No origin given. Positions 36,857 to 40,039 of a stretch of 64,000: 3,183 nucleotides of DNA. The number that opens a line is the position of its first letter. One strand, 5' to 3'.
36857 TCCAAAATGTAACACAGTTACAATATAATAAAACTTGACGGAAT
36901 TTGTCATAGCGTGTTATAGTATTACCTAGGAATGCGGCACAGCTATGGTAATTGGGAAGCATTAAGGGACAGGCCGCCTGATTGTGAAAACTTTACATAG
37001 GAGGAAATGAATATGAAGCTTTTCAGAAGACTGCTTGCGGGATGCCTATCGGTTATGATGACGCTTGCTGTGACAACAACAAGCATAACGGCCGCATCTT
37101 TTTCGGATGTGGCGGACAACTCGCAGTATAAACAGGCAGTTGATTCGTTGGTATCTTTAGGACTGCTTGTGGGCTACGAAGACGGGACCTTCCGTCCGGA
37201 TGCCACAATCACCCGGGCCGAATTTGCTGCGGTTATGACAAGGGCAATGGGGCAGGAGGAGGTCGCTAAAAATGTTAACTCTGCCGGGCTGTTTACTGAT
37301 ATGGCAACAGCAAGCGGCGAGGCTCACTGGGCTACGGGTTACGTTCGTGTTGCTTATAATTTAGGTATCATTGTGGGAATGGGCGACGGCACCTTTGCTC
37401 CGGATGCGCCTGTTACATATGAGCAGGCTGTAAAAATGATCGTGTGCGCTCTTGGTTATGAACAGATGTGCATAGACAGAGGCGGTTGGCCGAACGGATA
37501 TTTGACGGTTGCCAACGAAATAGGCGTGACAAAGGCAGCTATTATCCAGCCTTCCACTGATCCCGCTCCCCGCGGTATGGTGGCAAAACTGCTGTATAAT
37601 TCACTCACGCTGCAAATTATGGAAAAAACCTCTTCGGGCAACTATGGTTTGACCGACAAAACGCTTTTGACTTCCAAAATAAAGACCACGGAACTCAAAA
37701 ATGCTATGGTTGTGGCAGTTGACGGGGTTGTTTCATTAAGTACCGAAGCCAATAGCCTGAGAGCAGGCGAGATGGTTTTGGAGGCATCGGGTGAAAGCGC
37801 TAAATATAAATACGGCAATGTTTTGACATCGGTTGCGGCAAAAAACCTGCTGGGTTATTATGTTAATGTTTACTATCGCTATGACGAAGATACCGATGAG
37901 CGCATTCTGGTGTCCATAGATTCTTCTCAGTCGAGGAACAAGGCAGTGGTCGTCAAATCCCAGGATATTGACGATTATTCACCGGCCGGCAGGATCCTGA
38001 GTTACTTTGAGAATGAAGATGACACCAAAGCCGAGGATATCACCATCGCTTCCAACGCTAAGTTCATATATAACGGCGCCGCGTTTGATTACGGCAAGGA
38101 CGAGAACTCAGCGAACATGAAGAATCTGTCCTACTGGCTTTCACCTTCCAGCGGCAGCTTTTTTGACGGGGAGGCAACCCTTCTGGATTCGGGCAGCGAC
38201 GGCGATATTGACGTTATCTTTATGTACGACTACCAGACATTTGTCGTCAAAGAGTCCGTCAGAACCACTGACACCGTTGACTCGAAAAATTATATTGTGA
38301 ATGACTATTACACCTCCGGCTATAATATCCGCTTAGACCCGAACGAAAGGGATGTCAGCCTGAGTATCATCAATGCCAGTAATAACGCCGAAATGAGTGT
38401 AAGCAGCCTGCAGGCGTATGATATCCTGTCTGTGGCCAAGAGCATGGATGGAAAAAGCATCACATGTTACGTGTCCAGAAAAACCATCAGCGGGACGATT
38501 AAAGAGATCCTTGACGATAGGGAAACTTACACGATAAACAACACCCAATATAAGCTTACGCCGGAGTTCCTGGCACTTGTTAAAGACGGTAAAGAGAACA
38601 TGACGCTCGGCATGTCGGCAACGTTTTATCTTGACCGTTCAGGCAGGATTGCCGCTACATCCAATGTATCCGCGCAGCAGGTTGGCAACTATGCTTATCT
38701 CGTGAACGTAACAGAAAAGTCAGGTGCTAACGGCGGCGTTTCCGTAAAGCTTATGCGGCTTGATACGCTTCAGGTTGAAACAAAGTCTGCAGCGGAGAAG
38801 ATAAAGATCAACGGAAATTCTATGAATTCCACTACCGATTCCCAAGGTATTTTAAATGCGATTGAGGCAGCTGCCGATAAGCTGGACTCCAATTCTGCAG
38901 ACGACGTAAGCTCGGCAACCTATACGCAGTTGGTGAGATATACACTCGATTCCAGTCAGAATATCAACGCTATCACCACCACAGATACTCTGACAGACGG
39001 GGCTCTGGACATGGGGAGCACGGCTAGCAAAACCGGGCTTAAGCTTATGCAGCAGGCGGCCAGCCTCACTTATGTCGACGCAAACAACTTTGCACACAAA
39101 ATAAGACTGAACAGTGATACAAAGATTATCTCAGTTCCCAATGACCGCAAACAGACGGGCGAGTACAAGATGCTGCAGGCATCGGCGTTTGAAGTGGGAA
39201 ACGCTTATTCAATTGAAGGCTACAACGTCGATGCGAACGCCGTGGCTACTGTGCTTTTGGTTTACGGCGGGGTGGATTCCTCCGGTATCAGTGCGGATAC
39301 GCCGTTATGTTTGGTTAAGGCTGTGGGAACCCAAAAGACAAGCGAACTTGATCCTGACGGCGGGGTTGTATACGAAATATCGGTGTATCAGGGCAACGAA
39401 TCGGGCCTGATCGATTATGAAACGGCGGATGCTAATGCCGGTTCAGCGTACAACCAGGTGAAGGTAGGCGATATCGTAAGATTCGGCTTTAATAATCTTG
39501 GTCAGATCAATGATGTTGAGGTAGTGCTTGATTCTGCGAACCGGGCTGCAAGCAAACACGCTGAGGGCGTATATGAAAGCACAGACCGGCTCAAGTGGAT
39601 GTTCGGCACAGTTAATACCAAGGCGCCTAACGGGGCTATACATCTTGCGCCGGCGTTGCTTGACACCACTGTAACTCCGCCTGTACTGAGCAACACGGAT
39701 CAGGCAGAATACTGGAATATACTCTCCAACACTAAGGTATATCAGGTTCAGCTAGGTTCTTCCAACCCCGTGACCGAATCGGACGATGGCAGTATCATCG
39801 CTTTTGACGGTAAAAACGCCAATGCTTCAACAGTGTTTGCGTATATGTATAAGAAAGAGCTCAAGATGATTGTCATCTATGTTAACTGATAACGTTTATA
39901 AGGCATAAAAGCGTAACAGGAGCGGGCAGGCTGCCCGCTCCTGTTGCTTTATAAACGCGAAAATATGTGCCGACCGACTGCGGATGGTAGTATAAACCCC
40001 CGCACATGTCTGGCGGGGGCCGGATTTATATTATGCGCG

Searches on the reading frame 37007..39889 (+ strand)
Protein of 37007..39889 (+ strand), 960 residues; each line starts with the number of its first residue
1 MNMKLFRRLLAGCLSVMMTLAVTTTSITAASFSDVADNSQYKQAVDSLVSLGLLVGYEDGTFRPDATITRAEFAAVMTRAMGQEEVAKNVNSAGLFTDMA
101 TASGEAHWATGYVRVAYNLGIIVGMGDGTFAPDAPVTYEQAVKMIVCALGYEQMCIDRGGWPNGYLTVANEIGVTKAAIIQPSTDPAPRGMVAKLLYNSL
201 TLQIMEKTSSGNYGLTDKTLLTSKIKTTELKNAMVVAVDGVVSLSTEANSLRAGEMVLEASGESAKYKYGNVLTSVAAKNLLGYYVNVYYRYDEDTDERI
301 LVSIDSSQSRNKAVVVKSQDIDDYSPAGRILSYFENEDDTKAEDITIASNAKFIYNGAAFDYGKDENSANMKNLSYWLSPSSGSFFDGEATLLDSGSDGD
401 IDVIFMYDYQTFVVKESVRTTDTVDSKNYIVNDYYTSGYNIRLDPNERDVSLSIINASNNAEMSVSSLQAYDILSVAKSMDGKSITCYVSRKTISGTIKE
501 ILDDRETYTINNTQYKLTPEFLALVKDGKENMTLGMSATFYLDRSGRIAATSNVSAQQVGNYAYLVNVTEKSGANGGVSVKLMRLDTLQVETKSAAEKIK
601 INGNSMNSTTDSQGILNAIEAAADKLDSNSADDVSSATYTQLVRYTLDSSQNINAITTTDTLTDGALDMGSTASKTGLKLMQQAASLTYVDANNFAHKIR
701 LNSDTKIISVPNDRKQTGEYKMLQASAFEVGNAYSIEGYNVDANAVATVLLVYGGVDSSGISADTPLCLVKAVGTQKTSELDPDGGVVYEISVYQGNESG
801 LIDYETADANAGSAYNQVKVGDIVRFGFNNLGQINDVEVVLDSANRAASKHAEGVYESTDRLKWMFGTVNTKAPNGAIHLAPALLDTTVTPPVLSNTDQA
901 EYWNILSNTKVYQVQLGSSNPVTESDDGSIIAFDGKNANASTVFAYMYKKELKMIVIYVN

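Call 66: search_protein_families(library=pfam, proteins=[window:37007-39889:+], max_evalue=0.00001)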
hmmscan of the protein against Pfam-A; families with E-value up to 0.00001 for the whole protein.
window:37007-39889:+ (960 aa): 1 family
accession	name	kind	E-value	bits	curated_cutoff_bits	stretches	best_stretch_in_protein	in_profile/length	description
PF00395.25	SLH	-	1.3e-24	86.3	20.8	2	31-74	1-44/44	S-layer homology domain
